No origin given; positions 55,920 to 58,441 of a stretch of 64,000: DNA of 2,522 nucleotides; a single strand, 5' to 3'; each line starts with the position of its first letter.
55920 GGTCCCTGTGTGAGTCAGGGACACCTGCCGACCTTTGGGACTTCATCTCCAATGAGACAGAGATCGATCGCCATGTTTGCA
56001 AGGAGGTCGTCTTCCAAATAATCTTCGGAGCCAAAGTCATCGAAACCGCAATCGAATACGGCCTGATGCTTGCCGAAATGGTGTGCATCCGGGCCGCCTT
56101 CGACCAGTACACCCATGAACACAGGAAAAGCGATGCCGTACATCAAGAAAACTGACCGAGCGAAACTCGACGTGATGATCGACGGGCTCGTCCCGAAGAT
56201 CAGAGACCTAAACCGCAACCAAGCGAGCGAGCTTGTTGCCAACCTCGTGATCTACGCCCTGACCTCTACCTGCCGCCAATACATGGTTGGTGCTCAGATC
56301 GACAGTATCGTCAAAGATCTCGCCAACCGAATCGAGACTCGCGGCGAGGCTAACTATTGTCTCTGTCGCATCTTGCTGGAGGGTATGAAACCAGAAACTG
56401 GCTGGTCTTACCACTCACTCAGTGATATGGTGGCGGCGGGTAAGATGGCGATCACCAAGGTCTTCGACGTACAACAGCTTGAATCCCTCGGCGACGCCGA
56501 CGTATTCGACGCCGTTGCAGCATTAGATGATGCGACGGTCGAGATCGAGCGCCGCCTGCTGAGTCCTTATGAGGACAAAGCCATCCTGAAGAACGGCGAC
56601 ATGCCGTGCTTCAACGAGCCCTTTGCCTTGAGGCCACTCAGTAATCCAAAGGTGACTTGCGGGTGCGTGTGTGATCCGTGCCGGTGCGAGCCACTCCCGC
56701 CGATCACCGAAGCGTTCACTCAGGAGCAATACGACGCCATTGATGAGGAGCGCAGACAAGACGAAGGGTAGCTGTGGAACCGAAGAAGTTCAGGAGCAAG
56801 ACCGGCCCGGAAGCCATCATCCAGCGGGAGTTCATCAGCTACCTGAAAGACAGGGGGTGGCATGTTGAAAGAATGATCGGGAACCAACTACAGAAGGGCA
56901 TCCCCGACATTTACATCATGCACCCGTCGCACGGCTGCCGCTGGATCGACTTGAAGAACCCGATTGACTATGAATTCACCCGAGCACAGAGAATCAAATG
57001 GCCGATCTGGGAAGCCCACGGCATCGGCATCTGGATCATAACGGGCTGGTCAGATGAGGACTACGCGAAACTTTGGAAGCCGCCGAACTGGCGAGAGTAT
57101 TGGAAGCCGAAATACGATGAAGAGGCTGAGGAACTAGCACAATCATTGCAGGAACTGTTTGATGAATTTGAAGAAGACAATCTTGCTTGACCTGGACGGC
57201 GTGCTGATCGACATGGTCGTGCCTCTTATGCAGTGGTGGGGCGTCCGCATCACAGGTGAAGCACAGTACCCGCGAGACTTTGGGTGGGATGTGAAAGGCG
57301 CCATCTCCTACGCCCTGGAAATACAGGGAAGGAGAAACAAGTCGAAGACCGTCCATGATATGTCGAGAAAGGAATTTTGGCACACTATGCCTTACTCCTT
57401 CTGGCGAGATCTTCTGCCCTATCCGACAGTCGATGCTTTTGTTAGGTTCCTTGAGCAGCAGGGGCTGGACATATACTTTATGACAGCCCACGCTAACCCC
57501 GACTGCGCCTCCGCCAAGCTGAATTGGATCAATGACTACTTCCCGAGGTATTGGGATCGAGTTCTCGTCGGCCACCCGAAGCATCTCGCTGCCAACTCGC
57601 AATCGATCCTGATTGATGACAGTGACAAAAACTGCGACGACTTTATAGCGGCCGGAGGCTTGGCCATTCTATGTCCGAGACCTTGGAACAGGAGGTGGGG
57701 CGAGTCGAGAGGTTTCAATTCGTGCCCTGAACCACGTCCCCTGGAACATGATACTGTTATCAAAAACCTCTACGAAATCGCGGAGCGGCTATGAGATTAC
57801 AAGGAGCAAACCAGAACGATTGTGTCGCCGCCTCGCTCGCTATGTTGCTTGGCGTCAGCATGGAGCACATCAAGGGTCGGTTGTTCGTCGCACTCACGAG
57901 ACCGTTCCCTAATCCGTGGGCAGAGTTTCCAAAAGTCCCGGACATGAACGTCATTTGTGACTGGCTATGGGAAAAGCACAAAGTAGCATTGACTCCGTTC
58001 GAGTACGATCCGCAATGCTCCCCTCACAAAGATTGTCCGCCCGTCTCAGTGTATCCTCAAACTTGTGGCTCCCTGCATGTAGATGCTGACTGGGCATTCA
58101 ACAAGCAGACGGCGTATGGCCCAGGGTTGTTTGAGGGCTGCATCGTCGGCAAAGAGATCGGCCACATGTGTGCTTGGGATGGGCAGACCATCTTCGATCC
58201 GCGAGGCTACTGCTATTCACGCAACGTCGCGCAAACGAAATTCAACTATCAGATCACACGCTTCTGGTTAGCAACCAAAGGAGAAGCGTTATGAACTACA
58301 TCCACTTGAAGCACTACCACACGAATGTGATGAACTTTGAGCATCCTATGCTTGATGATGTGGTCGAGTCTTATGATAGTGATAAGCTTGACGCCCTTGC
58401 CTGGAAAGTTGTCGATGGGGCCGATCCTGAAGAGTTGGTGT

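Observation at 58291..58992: Phage-encoded ECF-like sigma factor next to a C39-like peptidase and a membrane-anchored coiled-coil protein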

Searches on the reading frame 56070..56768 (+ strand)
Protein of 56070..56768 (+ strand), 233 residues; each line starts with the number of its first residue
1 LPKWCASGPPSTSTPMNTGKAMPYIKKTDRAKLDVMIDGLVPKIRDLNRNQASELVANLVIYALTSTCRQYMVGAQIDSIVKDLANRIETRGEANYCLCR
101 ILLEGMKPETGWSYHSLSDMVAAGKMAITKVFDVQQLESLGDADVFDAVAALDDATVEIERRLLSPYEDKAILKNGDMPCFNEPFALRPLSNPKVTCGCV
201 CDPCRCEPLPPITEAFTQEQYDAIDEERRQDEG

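Call 3: search_protein_families(library=pfam, proteins=[window:56070-56768:+], max_evalue=1)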
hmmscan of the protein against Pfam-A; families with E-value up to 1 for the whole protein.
window:56070-56768:+ (233 aa): 3 families
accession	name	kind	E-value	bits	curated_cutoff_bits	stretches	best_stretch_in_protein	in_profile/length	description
PF21840.1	DUF6899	-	2.7e-19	70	27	3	76-123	11-58/85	Domain of unknown function (DUF6899)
PF24970.1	ARM_RUK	-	0.0078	16.1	27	1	44-89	168-213/244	RUNKEL ARM-repeat domain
PF05816.16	TelA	-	0.027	14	30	1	25-163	38-186/332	Toxic anion resistance protein (TelA)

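Call 4: search_protein_families(library=phrogs, proteins=[window:56070-56768:+], max_evalue=0.1)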
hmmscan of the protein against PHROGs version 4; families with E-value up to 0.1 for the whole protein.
window:56070-56768:+ (233 aa): 0 families

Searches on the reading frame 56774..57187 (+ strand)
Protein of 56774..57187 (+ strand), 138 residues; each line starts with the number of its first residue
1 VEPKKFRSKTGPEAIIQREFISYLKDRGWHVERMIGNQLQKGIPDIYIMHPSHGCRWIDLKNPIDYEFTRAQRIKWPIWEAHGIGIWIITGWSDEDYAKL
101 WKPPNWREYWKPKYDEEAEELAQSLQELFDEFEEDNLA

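Call 3: search_protein_families(library=pfam, proteins=[window:56774-57187:+], max_evalue=1)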
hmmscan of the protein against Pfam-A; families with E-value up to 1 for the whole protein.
window:56774-57187:+ (138 aa): 0 families

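Call 4: search_protein_families(library=phrogs, proteins=[window:56774-57187:+], max_evalue=0.1)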
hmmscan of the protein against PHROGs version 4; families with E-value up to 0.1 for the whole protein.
window:56774-57187:+ (138 aa): 2 families
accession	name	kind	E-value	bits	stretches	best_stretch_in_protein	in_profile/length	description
phrog_93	-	DNA, RNA and nucleotide metabolism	2.6e-05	24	1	6-90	347-429/613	endonuclease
phrog_824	-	unknown function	0.023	15.6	0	40-67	111-139/265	-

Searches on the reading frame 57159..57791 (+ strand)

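Call 3: search_protein_families(library=pfam, proteins=[window:57159-57791:+], max_evalue=1)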
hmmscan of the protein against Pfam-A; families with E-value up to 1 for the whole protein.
window:57159-57791:+ (211 aa): 4 families
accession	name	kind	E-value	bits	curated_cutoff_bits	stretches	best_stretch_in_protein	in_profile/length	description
PF06941.18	NT5C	-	5.5e-09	36.6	24.8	1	8-180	4-158/180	5' nucleotidase, deoxy (Pyrimidine), cytosolic type C protein (NT5C)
PF00702.32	Hydrolase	-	0.00062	20.6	26.4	1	6-128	2-141/191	haloacid dehalogenase-like hydrolase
PF06757.18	Ins_allergen_rp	-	0.062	13.6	23.2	1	80-112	46-78/174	Insect allergen related repeat, nitrile-specifier detoxification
PF13344.12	Hydrolase_6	-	0.13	12.7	27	0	82-110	10-38/101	Haloacid dehalogenase-like hydrolase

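Call 4: search_protein_families(library=phrogs, proteins=[window:57159-57791:+], max_evalue=0.1)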
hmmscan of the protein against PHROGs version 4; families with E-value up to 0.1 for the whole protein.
window:57159-57791:+ (211 aa): 3 families
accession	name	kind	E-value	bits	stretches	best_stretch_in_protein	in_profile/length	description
phrog_420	-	unknown function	2.3e-20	74.2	1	1-196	9-187/267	unknown function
phrog_2643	-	moron, auxiliary metabolic gene and host takeover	5.3e-18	66.3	1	66-179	34-163/182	5'-3' deoxyribonucleotidase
phrog_415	-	other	0.004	17.9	0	1-178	17-170/218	polynucleotide kinase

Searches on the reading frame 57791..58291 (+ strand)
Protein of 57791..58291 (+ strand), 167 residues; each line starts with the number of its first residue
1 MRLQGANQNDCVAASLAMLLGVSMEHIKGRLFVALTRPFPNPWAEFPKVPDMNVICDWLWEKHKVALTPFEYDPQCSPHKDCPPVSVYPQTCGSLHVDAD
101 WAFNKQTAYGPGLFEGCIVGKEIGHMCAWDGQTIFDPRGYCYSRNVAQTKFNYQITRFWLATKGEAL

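Call 3: search_protein_families(library=pfam, proteins=[window:57791-58291:+], max_evalue=1)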
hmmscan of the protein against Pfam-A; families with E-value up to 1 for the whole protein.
window:57791-58291:+ (167 aa): 0 families

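Call 4: search_protein_families(library=phrogs, proteins=[window:57791-58291:+], max_evalue=0.1)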
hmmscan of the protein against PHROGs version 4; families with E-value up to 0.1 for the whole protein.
window:57791-58291:+ (167 aa): 0 families

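Call 24: search_protein_families(library=ncbifam, proteins=[window:57791-58291:+], max_evalue=1)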
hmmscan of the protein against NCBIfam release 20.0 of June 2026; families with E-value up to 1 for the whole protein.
window:57791-58291:+ (167 aa): 0 families

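Call 57: find_homologous_proteins(query=window:57791-58291:+)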
Query window:57791-58291:+ (167 aa): 59 proteins with E <= 0.001 among 72 candidates.
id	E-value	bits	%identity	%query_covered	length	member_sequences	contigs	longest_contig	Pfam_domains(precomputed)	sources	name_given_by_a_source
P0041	1.8e-114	398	98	100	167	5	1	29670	-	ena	-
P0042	4.6e-78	279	68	100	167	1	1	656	-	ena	-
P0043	2.4e-77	277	69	100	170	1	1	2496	-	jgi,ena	-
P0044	3.9e-74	266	66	100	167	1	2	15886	-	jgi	jgi:hypothetical protein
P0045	1.1e-73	265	65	100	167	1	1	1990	-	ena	-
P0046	4.1e-73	263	67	99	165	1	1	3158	-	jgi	jgi:hypothetical protein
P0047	8.1e-73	262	65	100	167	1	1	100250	-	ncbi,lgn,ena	-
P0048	2.1e-72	260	65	100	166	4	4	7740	-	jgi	jgi:hypothetical protein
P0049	2.7e-72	260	65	100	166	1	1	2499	-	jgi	-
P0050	2.8e-72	260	68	100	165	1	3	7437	-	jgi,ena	-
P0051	7.7e-72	259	66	99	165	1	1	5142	-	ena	-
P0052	1.1e-70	255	65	100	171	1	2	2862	-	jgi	jgi:hypothetical protein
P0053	2.5e-70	254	63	98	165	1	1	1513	-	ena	-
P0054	1.3e-69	251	62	100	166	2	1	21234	-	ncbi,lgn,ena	-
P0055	2.7e-69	250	67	90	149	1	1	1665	-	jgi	jgi:hypothetical protein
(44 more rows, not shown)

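Call 65: predict_structure(alignment_id=A4)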
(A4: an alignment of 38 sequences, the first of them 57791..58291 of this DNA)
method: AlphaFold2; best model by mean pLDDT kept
length: 167 residues; sequences in the alignment: 38
mean_pLDDT: 93.4   pTM: 0.87
mean pLDDT of the five models: 93.4, 92.9, 91.7, 91.3, 90.3
residues with pLDDT >= 90: 142; 70-90: 21; 50-70: 3; < 50: 1
segments of 3 or more residues with pLDDT < 50: none
pLDDT, mean of each block of 10 residues (from residue 1): 88 97 96 94 91 97 97 96 92 81 96 97 95 97 97 98 76
secondary structure, 60 per line:
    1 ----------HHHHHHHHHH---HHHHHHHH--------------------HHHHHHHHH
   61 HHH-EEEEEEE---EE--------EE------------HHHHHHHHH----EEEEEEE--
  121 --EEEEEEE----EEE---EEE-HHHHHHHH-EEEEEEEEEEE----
elements in order: H11-20 H24-31 H52-63 E65-71 H99-107 E112-118 E123-129 E134-136 E140-142 H144-151 E153-163
